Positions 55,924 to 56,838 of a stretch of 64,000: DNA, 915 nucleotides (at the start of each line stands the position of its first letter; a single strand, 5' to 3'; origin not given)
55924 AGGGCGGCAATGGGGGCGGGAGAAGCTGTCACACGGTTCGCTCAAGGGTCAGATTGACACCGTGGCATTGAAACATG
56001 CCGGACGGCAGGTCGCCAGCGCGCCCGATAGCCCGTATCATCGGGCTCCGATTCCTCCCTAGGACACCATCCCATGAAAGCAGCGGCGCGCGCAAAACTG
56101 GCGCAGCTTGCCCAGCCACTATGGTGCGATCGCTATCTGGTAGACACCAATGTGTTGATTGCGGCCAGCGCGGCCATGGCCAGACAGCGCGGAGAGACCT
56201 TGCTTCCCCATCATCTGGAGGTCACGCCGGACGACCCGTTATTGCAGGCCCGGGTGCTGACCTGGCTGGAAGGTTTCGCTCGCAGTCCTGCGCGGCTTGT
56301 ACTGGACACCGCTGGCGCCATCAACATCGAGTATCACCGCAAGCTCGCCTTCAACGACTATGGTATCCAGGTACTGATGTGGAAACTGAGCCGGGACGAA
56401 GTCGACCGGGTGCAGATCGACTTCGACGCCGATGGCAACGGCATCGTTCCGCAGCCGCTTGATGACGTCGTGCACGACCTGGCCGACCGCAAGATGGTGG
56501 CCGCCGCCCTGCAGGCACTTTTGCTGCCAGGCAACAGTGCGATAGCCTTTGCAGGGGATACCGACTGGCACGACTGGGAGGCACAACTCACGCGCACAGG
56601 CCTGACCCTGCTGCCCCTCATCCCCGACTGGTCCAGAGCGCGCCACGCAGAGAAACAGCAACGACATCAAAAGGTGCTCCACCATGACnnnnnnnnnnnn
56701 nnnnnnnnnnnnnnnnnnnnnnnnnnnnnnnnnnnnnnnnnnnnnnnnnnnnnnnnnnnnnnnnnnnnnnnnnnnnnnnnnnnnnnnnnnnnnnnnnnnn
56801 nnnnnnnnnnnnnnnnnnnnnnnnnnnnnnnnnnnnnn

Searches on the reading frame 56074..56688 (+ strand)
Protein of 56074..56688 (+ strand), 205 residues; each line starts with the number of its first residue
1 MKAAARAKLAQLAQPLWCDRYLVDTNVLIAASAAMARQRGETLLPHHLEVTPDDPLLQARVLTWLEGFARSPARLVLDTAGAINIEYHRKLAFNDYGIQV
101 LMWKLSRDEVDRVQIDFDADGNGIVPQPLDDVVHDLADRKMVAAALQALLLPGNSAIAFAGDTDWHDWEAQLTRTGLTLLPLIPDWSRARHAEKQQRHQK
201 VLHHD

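Call 3: search_protein_families(library=pfam, proteins=[window:56074-56688:+], max_evalue=1)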
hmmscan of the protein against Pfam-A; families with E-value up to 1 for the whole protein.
window:56074-56688:+ (205 aa): 0 families

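Call 4: search_protein_families(library=ncbifam, proteins=[window:56074-56688:+], max_evalue=1)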
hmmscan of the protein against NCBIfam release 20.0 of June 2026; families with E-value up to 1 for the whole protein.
window:56074-56688:+ (205 aa): 0 families

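Call 5: search_protein_families(library=padloc, proteins=[window:56074-56688:+], max_evalue=1)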
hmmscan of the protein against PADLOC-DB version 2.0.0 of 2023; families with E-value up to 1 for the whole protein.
window:56074-56688:+ (205 aa): 1 family
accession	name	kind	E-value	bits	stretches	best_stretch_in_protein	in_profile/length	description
PDLC04147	HEC-03A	-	2.3e-06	25.8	1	60-187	27-155/159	-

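Call 7: search_solved_structures(query=window:56074-56688:+, max_evalue=10, show_alignments=1)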
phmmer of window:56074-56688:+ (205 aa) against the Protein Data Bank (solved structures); distinct sequences matched with E-value up to 10: 1.
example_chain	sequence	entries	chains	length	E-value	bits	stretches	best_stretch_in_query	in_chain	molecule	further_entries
3zri_A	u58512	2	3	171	0.4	13.8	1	30-112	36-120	CLPB PROTEIN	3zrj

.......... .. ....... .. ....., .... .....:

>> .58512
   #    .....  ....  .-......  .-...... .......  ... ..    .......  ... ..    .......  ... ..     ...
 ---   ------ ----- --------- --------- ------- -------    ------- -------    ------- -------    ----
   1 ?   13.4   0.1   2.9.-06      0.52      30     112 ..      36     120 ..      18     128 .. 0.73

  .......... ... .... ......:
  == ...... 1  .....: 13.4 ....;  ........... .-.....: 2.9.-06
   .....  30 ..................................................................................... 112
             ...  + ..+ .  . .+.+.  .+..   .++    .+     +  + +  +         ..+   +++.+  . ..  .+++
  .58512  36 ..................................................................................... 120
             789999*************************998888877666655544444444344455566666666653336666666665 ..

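Call 8: search_protein_families(library=phrogs, proteins=[window:56074-56688:+], max_evalue=1)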
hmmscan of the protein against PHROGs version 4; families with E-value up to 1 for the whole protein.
window:56074-56688:+ (205 aa): 1 family
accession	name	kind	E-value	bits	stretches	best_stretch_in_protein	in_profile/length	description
phrog_17755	-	unknown function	0.35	11.8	0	113-124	35-46/52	-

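Call 9: find_homologous_proteins(query=window:56074-56688:+)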
Query window:56074-56688:+ (205 aa): 526 proteins with E <= 0.001 among 1336 candidates; the best 120 are listed.
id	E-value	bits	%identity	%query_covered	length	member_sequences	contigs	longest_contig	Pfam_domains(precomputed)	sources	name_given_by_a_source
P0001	1.1e-131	455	100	100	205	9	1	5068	-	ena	-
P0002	5.3e-118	410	90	100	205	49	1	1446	-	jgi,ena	jgi:hypothetical protein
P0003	2.2e-116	405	90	100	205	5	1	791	-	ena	-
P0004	1.9e-113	395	89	93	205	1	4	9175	-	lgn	-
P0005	1.2e-95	337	77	98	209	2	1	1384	-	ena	-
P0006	2.0e-95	336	75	100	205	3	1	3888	-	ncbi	-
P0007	2.7e-95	336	74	100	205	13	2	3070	-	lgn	-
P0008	3.0e-95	336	75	100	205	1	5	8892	-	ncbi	-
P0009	4.5e-95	335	75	98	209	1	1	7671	-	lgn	-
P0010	9.0e-95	334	76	100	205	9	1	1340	-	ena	-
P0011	4.1e-94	332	74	100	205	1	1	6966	-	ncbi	-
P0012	8.7e-94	331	74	100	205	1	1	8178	-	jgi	jgi:hypothetical protein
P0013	2.2e-93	330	74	100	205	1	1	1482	-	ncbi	-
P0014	3.7e-92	326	75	100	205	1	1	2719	-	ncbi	-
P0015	1.7e-91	324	73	100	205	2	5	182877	-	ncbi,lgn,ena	-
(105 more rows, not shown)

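Call 15: find_related_loci(query=A1, collection=genome_contigs, flank=6000)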
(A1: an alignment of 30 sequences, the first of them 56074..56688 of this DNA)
Query A1 (205 aa) in genome_contigs; peptide patterns used: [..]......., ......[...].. (x = any residue, [..] = any of these).
172 stretches matched a pattern; 118 encode a relative of the query (tblastn E <= 1e-3); the best 80 are kept; 80 distinct loci.
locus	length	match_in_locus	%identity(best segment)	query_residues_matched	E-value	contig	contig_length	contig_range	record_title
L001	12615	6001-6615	90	1-205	2e-122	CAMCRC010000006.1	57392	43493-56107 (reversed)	MAG: Klebsiella pneumoniae isolate ZE-13nov19-95 genome assembly, contig: ZE-13nov19-C439, whole genome shotgun sequence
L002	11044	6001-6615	88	1-205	1e-120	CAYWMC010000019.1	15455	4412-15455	MAG TPA_asm: uncultured Klebsiella sp. isolate SRP302895_co1_359 genome assembly, contig: NODE_7282_length_15455_cov_7.4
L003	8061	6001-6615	74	1-205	1e-96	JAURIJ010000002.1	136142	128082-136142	MAG: Gammaproteobacteria bacterium isolate SFB_657D_100_69 k141_43909_length_136142_cov_21.7609, whole genome shotgun se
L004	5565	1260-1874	75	1-205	9e-90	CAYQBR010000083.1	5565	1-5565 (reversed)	MAG TPA_asm: uncultured Klebsiella sp. isolate SRP219642_co1_33 genome assembly, contig: NODE_19207_length_5565_cov_22.8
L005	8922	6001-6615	74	1-205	1e-81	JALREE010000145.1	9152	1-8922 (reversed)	MAG: Pseudomonadales bacterium isolate JTM.40 JTM_2180869, whole genome shotgun sequence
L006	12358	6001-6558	67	19-204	8e-81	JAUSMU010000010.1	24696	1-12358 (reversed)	MAG: Gammaproteobacteria bacterium isolate E19_maxbin.088_sub E19_k141_292420, whole genome shotgun sequence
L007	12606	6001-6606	62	6-204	3e-79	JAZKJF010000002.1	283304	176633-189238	MAG: Pseudomonadota bacterium isolate ADI_DC_SW_02_SPN_11032020-bin092_1 DCSW02SPN_B092_1_000000000002, whole genome sho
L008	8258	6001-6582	65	16-205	2e-78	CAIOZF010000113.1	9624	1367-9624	MAG: uncultured Gammaproteobacteria bacterium isolate ErkenSummer_bin-3118 genome assembly, contig: bin-3118:113/254, wh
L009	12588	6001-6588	66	14-205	2e-78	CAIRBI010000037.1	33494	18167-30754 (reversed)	MAG: uncultured Gammaproteobacteria bacterium isolate Loclat_bin-18874 genome assembly, contig: bin-18874:037/363, whole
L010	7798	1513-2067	68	19-203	1e-76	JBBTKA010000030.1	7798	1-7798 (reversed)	MAG: Pseudomonadota bacterium isolate H14-bin012_1 H14_bin012_1_000000000030, whole genome shotgun sequence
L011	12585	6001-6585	65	19-204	3e-76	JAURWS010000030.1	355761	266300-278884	MAG: Gammaproteobacteria bacterium isolate E10_concoct.bin.39 E10_k141_348529, whole genome shotgun sequence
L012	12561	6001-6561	60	8-197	4e-69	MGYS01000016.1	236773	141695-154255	MAG: Gammaproteobacteria bacterium RIFCSPLOWO2_02_FULL_57_10 rifcsplowo2_02_scaffold_154, whole genome shotgun sequence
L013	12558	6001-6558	64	19-205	4e-68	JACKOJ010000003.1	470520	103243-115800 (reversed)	MAG: Pseudomonadales bacterium isolate HK-STAS-PROT-167 HK-STAS-PROT-167_3, whole genome shotgun sequence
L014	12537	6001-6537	62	16-197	8e-65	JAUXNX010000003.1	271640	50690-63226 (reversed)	MAG: Gammaproteobacteria bacterium isolate C1_metabat.bin.17 C1_k141_88878, whole genome shotgun sequence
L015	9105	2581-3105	59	20-200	5e-63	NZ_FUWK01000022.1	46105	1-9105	Nitrosomonas europaea strain ATCC 25978, whole genome shotgun sequence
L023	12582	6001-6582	51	13-197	5e-60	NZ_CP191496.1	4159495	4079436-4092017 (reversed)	Thalassolituus sp. LLYu03 chromosome, complete genome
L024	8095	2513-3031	56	19-197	2e-58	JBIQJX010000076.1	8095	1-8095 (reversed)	MAG: Nitrosomonas sp. isolate mag.112f NODE_9660_length_8095, whole genome shotgun sequence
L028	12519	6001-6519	54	19-197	2e-56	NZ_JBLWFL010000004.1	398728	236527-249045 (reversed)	Microbulbifer sp. SA54 contig_4, whole genome shotgun sequence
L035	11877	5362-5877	53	20-197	2e-55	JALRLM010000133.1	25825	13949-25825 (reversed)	MAG: Hydrocarboniphaga sp. isolate YM.9 YM_790802, whole genome shotgun sequence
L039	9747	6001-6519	53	19-197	7e-55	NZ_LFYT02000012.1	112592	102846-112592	Limnohabitans planktonicus II-D5 LimC-II-D5-C12, whole genome shotgun sequence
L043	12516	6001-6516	51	20-197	3e-54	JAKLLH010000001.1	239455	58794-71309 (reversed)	MAG: Azonexus sp. isolate MAG.149 MAG.149-scaffold_38, whole genome shotgun sequence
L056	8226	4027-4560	52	20-203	3e-53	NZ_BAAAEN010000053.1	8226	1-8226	Pigmentiphaga daeguensis strain JCM 14330 sequence53, whole genome shotgun sequence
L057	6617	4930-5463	52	19-202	3e-53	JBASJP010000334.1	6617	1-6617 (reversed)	MAG: Moraxellaceae bacterium isolate MFD12110_ilm_asm_bin38 k127_238359, whole genome shotgun sequence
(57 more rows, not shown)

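Call 21: predict_structure(alignment_id=A1)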
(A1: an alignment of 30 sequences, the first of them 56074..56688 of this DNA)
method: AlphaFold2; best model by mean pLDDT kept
length: 205 residues; sequences in the alignment: 30
mean_pLDDT: 90.9   pTM: 0.85
mean pLDDT of the five models: 90.9, 90.9, 89.2, 89.1, 89.1
residues with pLDDT >= 90: 168; 70-90: 18; 50-70: 14; < 50: 5
segments of 3 or more residues with pLDDT < 50: none
pLDDT, mean of each block of 10 residues (from residue 1): 52 73 97 96 93 95 97 98 96 95 97 97 94 91 98 96 91 94 95 87 61
secondary structure, 60 per line:
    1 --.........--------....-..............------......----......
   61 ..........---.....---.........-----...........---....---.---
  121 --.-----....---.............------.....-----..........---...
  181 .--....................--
elements in order: H3-11 E20-23 H25-38 H45-50 H55-70 E74-78 H82-90 H96-106 E110-113 H129-132 H136-148 E155-159 H165-174 E178-181 H184-203

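Call 25: search_protein_families(library=padloc, proteins=[L024:1060-2352:+, L028:6001-6516:+, L057:12-3599:+, L035:6552-7352:+, L056:1259-2677:+, L039:7242-8453:+, L023:7343-10012:+, L043:7228-8199:+], max_evalue=0.001)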
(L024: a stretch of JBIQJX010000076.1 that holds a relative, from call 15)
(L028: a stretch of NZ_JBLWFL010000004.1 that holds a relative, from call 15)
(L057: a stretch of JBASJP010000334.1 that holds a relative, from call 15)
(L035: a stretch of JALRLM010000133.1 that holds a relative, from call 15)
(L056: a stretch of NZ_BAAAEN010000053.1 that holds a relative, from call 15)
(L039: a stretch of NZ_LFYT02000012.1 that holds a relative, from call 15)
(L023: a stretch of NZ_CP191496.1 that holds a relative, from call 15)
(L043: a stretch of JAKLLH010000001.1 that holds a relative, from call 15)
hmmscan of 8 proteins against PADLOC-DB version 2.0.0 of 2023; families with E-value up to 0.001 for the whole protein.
L024:1060-2352:+ (431 aa): 114 families (the best 25 are shown)
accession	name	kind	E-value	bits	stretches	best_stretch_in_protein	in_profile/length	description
PDLC04148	HEC-03B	-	5.1e-86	287.5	2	186-415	205-444/458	-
PDLC04707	PDC-M55A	-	1.9e-59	199.8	1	3-423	4-417/421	-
PDLC03878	NsnB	-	4.5e-59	198.9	1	1-406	1-333/345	-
PDLC02979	AriA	-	1.7e-26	91.9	2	270-354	290-372/373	-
PDLC04178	HEC-01A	-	9.2e-21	72.3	2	3-139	10-134/399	-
PDLC02980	AriA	-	1.3e-20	72.6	2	276-354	224-302/304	-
PDLC04391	PDC-M07A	-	7.4e-19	66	1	1-359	1-353/412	-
PDLC04177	HEC-01A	-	5.4e-18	63.2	2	2-100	5-92/393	-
PDLC04393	PDC-M07A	-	8e-17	59.3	1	1-355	1-353/435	-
PDLC04175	HEC-01A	-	8.7e-16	55.9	2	310-359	269-316/363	-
PDLC04392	PDC-M07A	-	4.3e-15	53.7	2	1-82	1-79/432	-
PDLC02335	AbiLi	-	5.3e-14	50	1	1-385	49-258/326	AbiLi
PDLC02358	Old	-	1.5e-13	48.4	2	313-407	288-385/578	Old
PDLC04179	HEC-01A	-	1.8e-13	48.4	2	300-358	350-408/459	-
PDLC04214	HEC-02A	-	4e-13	47.4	1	305-374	233-300/338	-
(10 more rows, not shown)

L028:6001-6516:+ (172 aa): 1 family
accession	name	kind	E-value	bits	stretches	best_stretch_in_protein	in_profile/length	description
PDLC04147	HEC-03A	-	2.9e-07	28.7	1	4-150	4-142/159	-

L057:12-3599:+ (1196 aa): 42 families (the best 25 are shown)
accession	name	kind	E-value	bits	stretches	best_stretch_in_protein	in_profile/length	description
PDLC02643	DrmMI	-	7.8e-69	230.7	2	336-662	547-880/1347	DrmMI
PDLC02638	DrmMI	-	9.6e-50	167.6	2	336-662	546-883/935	DrmMI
PDLC03613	REase_MTase_IIG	-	8e-42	141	3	632-1157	727-1239/1250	Type IIG restriction enzyme-methyltransferase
PDLC03622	REase_MTase_IIG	-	6.9e-40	134.3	4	405-479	570-644/1524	Type IIG restriction enzyme-methyltransferase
PDLC03620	REase_MTase_IIG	-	3.2e-34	115.8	3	637-1150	839-1351/1378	Type IIG restriction enzyme-methyltransferase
PDLC03618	REase_MTase_IIG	-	7.9e-31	104.3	1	336-666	541-881/1429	Type IIG restriction enzyme-methyltransferase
PDLC02644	DrmMI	-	1.2e-28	97.6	2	335-485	56-235/988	DrmMI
PDLC02639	DrmMI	-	6.1e-28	95.5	1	341-518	247-422/803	DrmMI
PDLC02645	DrmMI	-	6.6e-28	95.4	2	426-514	660-747/772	DrmMI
PDLC02646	DrmMI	-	3.6e-25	86.2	1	411-660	28-292/792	DrmMI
PDLC03611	REase_MTase_IIG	-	8.4e-25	84.4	2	340-481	513-656/1532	Type IIG restriction enzyme-methyltransferase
PDLC03629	REase_MTase_IIG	-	1.6e-23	80.6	2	381-479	433-536/1182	Type IIG restriction enzyme-methyltransferase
PDLC03604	REase_MTase_IIG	-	1.3e-15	54.5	2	294-461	316-477/1011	Type IIG restriction enzyme-methyltransferase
PDLC03609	REase_MTase_IIG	-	4.3e-14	49.3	2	379-477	432-532/1066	Type IIG restriction enzyme-methyltransferase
PDLC03614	REase_MTase_IIG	-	9.8e-14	47.9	1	337-479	521-681/1584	Type IIG restriction enzyme-methyltransferase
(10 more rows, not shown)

L035:6552-7352:+ (267 aa): 3 families
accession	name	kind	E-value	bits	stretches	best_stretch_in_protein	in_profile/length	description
PDLC04132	HNH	-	6.3e-21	72.7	1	114-229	118-231/286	-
PDLC03546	HNH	-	3.8e-16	56.9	1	130-226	137-234/282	Type II restriction enzyme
PDLC03529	REase_II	-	2.1e-10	38.4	1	158-230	277-348/389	Type II restriction enzyme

L056:1259-2677:+ (473 aa): 10 families
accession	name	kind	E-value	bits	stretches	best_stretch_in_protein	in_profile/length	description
PDLC02376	pAgo_I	-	2.6e-178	591.8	1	1-473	1-455/455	Class I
PDLC02436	pAgo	-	2.8e-122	406.9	1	2-472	6-459/460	-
PDLC02378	pAgo_I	-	1.1e-79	266.6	2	175-472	192-492/493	Class I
PDLC02392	pAgo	-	2.5e-54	182.5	1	124-473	2-346/346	-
PDLC02377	pAgo_I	-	9.2e-52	174.3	1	4-473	9-457/457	Class I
PDLC02384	pAgo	-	9.5e-43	144.6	1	6-473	571-1030/1030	-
PDLC02420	Aga_SIR2-PNTD1-PNTD2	-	7.7e-34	115.1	1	3-462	548-999/1010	Class I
PDLC02428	PprPIWI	-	8.5e-13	45.9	1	127-456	371-649/666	-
PDLC02394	pAgo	-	7.3e-12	41.8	1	218-452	860-1094/1121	-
PDLC02397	pAgo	-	1.7e-10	38.4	1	184-457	316-564/578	-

L039:7242-8453:+ (404 aa): 0 families

L023:7343-10012:+ (890 aa): 9 families
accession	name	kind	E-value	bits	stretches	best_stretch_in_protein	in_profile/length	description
PDLC03802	RTasHel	-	1e-06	25.9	0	625-784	180-323/675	DRT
PDLC00107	GajB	-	4.3e-06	23.6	0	634-680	211-256/587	UrvD helicase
PDLC01087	C3a187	-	8.4e-06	22.9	1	634-870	315-543/559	NERD+UvrD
PDLC00130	GajB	-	1.4e-05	21.6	0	631-700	199-267/589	UrvD helicase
PDLC00103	GajB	-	0.00014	18.9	0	813-870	515-576/612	UrvD helicase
PDLC04140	mad8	-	0.00016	19.3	1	207-290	2-67/314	mads_8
PDLC00127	GajB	-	0.00018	18.1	0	633-683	197-249/594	UrvD helicase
PDLC00117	GajB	-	0.00035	17.2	0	233-257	28-52/604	UrvD helicase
PDLC03813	RTasNERD-Hel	-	0.00082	16.6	0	640-688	301-348/519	DRT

L043:7228-8199:+ (324 aa): 4 families
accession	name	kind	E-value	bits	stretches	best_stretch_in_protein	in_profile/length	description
PDLC04946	PDC-S18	-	9e-140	463.8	1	8-319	15-321/365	-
PDLC04945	PDC-S18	-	1.1e-57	193.6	1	15-318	2-301/302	-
PDLC04944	PDC-S18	-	5e-11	40.5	1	22-251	10-232/307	-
PDLC04916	PDC-S11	-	4.2e-05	20.8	1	14-106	5-96/358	-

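Call 26: search_protein_families(library=pfam, proteins=[L024:1060-2352:+, L028:6001-6516:+, L057:12-3599:+, L035:6552-7352:+, L056:1259-2677:+, L039:7242-8453:+, L023:7343-10012:+, L043:7228-8199:+], max_evalue=0.001)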
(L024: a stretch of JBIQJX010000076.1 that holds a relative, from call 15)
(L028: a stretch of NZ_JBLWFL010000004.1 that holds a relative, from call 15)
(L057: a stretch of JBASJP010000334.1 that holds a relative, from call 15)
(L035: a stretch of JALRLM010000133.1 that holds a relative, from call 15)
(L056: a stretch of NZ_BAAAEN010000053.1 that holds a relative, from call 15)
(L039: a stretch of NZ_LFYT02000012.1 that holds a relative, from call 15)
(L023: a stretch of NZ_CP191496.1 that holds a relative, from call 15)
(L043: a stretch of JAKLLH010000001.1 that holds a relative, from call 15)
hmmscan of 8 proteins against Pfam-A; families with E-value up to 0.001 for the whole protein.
L024:1060-2352:+ (431 aa): 6 families
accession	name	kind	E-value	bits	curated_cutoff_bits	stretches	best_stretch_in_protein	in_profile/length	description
PF13175.12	AAA_15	-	5.6e-24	85.9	32.1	2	270-354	291-373/374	AAA ATPase domain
PF13304.12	AAA_21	-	2e-20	74.5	27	2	277-354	225-302/304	AAA domain, putative AbiEii toxin, Type IV TA system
PF12476.13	DUF3696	-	6.7e-12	45.9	22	1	370-415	4-52/52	Protein of unknown function (DUF3696)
PF02463.25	SMC_N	-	4e-07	30.1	40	1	3-42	3-44/220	RecF/RecN/SMC N terminal domain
PF13476.12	AAA_23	-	3.4e-05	25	27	1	4-108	1-96/201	AAA domain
PF11398.14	DUF2813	-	0.00013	22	21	0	19-45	19-45/372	Protein of unknown function (DUF2813)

L028:6001-6516:+ (172 aa): 0 families

L057:12-3599:+ (1196 aa): 3 families
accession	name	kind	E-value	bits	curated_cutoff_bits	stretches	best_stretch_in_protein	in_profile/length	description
PF07669.17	Eco57I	-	1.8e-17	64.4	25.3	1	631-675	54-94/171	Eco57I restriction-modification methylase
PF02384.22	N6_Mtase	-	1.5e-08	34.8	20.4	1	337-458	18-103/311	N-6 DNA Methylase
PF20473.4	MmeI_Mtase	-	1.1e-06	28.4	27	1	380-457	17-87/259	MmeI, DNA-methyltransferase domain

L035:6552-7352:+ (267 aa): 1 family
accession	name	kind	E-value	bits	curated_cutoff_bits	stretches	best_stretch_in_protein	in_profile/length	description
PF13391.12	HNH_2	-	1.3e-12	47.8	21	1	165-218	1-66/66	HNH endonuclease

L056:1259-2677:+ (473 aa): 0 families

L039:7242-8453:+ (404 aa): 0 families

L023:7343-10012:+ (890 aa): 4 families
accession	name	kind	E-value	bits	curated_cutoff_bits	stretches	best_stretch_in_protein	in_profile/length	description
PF13538.12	UvrD_C_2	-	2.2e-12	47.1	27.4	1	819-868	2-51/52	UvrD-like helicase C-terminal domain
PF00580.27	UvrD-helicase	-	1.2e-05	25.6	23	0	229-256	11-37/271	UvrD/REP helicase N-terminal domain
PF13361.12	UvrD_C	-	2.7e-05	24.2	25.6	0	817-869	285-346/350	UvrD-like helicase C-terminal domain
PF13245.12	AAA_19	-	0.00023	21.8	25.1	0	234-253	13-32/134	AAA domain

L043:7228-8199:+ (324 aa): 2 families
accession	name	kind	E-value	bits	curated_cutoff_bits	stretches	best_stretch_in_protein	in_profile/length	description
PF18899.5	DUF5655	-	7e-11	42.6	24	1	219-318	11-106/109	Domain of unknown function (DUF5655)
PF01939.22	NucS_C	-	0.00081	19.8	24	0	51-109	19-75/124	Endonuclease NucS C-terminal domain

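Call 27: fold_search(model_id=the predicted structure, library=pdb)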
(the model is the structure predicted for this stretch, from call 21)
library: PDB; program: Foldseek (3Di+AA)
matches with E <= 10: 738; with E <= 0.001: 0
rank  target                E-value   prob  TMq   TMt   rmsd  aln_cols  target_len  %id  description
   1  1geq_A                3.2e-02  0.14  0.20  0.18  12.8       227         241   12  Entropic stabilization of the tryptophan synthase A-subunit from a hyperthermophile, pyrococcus furiosus: X-ray analys (released 2000-12-13)
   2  4nte_B                3.7e-02  0.11  0.16  0.12  19.3       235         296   11  Crystal structure of DepH (released 2014-03-05)
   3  9l55_B                5.3e-02  0.28  0.25  0.19   9.1       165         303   16  Plastid Localized Exonuclease 1 (D249A) complexed with DNA (released 2025-07-16)
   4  2gc6                  8.7e-02  0.08  0.16  0.11  13.9       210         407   13  S73A mutant of L. casei FPGS (released 2006-06-27)
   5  1wdw_K                9.3e-02  0.09  0.20  0.18  12.8       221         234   10  Structural basis of mutual activation of the tryptophan synthase a2b2 complex from a hyperthermophile, Pyrococcus furi (released 2005-07-12)
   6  1jbw                  1.1e-01  0.08  0.17  0.11  14.4       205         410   13  FPGS-AMPPCP-folate complex (released 2001-09-19)
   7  8wzc_A                1.1e-01  0.33  0.26  0.31   8.6       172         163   13  NYN domain of human KHNYN complex with RNA (released 2024-09-11)
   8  3dtt_B                1.2e-01  0.08  0.18  0.17  14.6       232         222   12  Crystal structure of a putative f420 dependent nadp-reductase (arth_0613) from arthrobacter sp. fb24 at 1.70 A resolut (released 2008-08-12)
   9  5k8j_B                1.3e-01  0.57  0.34  0.48   6.6       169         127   15  Structure of Caulobacter crescentus VapBC1 (apo form) (released 2016-12-28)
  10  3dmy_A                1.3e-01  0.08  0.17  0.10  20.2       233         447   14  Crystal Structure of a predicated acyl-CoA synthetase from E.coli (released 2008-08-05)
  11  3nyz_A                1.4e-01  0.11  0.22  0.19  16.6       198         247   16  Crystal Structure of Kemp Elimination Catalyst 1A53-2 (released 2011-06-29)
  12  2gca                  1.4e-01  0.07  0.17  0.11  14.3       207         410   11  apo form of L. casei FPGS (released 2006-06-27)
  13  1jbv                  1.5e-01  0.06  0.16  0.11  14.2       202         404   13  FPGS-AMPPCP complex (released 2001-09-19)
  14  2e09_A                1.6e-01  0.08  0.20  0.18  12.7       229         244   11  Structure of mutant tryptophan synthase alpha-subunit (E74A) from a hyperthermophile, Pyrococcus furiosus (released 2007-08-28)
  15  3imc_B                1.7e-01  0.12  0.25  0.21  12.6       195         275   13  Crystal Structure of Mycobacterium Tuberculosis Pantothenate Synthetase at 1.6 Ang resolution in complex with fragment (released 2009-10-13)
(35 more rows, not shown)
